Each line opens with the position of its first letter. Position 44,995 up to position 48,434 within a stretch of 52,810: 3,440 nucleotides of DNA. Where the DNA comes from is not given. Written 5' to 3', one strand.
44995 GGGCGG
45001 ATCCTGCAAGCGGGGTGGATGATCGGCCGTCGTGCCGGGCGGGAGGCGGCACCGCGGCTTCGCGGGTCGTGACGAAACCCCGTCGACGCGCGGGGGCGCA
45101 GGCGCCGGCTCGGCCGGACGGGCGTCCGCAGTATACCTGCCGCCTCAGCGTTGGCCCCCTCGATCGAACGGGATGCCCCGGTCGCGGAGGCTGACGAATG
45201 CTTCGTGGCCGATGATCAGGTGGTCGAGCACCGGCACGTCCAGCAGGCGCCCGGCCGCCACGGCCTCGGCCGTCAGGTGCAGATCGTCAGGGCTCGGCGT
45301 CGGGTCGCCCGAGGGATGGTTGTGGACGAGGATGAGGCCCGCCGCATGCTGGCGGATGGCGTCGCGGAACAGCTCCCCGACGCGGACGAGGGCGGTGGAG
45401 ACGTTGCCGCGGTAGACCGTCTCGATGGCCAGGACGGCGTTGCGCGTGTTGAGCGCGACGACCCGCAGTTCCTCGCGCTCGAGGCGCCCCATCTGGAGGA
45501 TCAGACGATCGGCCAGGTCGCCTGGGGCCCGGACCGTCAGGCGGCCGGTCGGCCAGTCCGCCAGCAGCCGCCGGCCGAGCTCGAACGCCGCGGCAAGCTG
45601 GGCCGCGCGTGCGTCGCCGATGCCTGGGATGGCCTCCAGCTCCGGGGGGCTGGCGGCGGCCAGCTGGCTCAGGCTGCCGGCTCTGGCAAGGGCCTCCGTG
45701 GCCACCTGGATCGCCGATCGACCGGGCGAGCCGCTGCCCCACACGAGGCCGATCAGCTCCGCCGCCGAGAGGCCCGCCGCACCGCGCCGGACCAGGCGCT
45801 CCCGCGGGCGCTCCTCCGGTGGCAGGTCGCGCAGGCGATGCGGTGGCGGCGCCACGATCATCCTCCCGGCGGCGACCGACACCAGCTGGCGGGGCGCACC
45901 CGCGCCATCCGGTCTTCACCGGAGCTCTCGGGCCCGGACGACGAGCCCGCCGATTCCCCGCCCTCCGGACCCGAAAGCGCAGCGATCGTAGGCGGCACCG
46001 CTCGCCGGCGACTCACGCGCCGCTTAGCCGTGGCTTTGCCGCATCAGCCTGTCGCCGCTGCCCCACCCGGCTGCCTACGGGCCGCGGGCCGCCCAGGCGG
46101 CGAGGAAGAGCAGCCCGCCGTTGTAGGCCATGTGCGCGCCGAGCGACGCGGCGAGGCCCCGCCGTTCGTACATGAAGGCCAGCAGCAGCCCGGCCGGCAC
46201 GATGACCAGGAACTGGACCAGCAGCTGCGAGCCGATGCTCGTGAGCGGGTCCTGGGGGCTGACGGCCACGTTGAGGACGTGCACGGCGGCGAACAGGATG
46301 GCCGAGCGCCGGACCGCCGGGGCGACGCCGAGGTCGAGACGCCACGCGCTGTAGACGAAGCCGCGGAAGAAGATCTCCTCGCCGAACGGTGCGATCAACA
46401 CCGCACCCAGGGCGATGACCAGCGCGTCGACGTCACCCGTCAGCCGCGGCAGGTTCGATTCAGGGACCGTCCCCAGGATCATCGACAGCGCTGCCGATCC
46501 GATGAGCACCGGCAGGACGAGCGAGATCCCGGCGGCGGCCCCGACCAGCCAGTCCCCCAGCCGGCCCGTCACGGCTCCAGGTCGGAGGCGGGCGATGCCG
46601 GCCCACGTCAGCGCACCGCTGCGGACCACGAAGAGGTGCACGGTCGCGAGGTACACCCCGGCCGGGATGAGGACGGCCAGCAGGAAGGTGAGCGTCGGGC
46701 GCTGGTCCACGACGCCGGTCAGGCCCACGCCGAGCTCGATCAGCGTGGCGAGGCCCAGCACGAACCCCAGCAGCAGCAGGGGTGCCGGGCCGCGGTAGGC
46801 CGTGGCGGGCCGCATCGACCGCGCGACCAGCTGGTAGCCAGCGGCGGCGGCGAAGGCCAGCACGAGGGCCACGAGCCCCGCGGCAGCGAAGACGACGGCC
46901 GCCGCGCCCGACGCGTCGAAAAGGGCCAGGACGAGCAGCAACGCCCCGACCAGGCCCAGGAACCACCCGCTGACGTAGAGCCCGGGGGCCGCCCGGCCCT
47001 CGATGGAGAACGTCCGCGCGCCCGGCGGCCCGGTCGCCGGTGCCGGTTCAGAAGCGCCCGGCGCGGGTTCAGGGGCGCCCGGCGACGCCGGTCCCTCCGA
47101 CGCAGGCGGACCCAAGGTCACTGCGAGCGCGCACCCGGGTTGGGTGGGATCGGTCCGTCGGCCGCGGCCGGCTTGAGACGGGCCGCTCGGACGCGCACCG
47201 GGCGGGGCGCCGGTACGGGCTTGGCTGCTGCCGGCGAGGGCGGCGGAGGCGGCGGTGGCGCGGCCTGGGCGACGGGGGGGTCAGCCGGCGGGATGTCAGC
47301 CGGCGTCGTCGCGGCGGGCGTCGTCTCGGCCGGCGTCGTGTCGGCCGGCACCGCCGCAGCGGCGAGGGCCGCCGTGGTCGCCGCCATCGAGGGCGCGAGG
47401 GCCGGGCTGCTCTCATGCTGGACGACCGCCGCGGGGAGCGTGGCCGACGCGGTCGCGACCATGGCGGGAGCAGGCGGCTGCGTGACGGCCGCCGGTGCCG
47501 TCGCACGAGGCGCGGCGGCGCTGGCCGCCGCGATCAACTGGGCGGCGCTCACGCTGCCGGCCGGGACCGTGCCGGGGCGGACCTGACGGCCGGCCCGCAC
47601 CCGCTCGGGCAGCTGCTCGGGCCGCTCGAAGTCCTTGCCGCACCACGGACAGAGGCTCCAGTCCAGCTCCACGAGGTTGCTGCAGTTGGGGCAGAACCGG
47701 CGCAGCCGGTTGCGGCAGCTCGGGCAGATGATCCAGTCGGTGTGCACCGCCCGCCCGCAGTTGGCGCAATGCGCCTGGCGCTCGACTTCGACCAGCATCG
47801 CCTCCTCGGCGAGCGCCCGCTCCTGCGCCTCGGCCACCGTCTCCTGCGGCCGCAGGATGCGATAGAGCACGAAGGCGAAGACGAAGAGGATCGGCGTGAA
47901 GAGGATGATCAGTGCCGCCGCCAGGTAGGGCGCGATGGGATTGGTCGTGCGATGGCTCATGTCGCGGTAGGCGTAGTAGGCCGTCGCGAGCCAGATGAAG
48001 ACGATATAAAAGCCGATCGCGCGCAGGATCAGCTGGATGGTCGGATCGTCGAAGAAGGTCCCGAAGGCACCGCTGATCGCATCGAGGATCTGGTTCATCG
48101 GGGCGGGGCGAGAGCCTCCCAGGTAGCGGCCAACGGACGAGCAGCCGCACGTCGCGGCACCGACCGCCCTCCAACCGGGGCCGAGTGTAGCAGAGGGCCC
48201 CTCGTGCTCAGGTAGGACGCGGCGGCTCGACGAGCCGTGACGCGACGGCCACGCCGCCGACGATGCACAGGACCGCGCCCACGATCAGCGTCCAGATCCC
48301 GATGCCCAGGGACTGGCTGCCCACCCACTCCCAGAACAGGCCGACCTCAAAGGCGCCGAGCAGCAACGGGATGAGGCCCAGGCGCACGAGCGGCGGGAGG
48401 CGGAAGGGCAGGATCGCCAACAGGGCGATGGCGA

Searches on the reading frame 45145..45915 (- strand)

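Call 7: search_protein_families(library=pfam, proteins=[window:45145-45915:-], max_evalue=0.001)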
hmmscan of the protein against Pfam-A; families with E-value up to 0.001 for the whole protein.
window:45145-45915:- (256 aa): 4 families
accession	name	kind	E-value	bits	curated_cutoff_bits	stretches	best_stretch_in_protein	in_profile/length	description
PF04002.20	RadC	-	4.1e-36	124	22.1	1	130-247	3-120/121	RadC-like JAB domain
PF20582.4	UPF0758_N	-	1.2e-21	76.9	27.1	1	29-105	2-77/77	UPF0758 N-terminal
PF14520.12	HHH_5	-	3.7e-05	24.5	27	1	74-110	16-54/57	Helix-hairpin-helix domain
PF00633.29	HHH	-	0.00012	22.2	24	1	81-108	1-28/30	Helix-hairpin-helix motif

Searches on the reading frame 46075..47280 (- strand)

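Call 7: search_protein_families(library=pfam, proteins=[window:46075-47280:-], max_evalue=0.001)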
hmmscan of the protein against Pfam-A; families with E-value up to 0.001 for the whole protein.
window:46075-47280:- (401 aa): 1 family
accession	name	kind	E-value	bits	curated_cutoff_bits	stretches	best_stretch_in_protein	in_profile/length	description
PF02517.21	Rce1-like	-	2.5e-17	63.4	22.4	1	286-387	4-91/93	Type II CAAX prenyl endopeptidase Rce1-like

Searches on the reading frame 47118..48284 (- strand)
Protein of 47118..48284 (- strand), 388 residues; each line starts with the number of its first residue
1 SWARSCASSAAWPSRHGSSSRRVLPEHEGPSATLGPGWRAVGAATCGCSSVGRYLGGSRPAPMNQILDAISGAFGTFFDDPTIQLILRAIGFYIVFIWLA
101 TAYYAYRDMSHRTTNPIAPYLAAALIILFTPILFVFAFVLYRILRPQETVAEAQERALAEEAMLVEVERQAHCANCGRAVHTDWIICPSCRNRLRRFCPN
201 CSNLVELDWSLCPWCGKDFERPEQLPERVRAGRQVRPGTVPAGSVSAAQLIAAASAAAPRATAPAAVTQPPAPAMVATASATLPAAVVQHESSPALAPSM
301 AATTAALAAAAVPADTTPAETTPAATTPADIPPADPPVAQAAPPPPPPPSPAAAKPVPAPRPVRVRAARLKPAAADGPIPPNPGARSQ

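Call 7: search_protein_families(library=pfam, proteins=[window:47118-48284:-], max_evalue=0.001)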
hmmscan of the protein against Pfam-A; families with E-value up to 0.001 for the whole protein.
window:47118-48284:- (388 aa): 4 families
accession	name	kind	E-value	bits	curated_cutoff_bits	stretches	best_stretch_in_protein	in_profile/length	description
PF12773.13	DZR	-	1.3e-09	38.5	27.3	1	173-216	1-45/45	Double zinc ribbon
PF13248.11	Zn_ribbon_3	-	1e-06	28.4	27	0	198-219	5-26/26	zinc-ribbon domain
PF17032.10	Zn_ribbon_15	-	2.5e-05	25.4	28.9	0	164-190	46-72/73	zinc-ribbon family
PF18912.6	DZR_2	-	0.00048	20.3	27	0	172-215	9-55/56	Double zinc ribbon domain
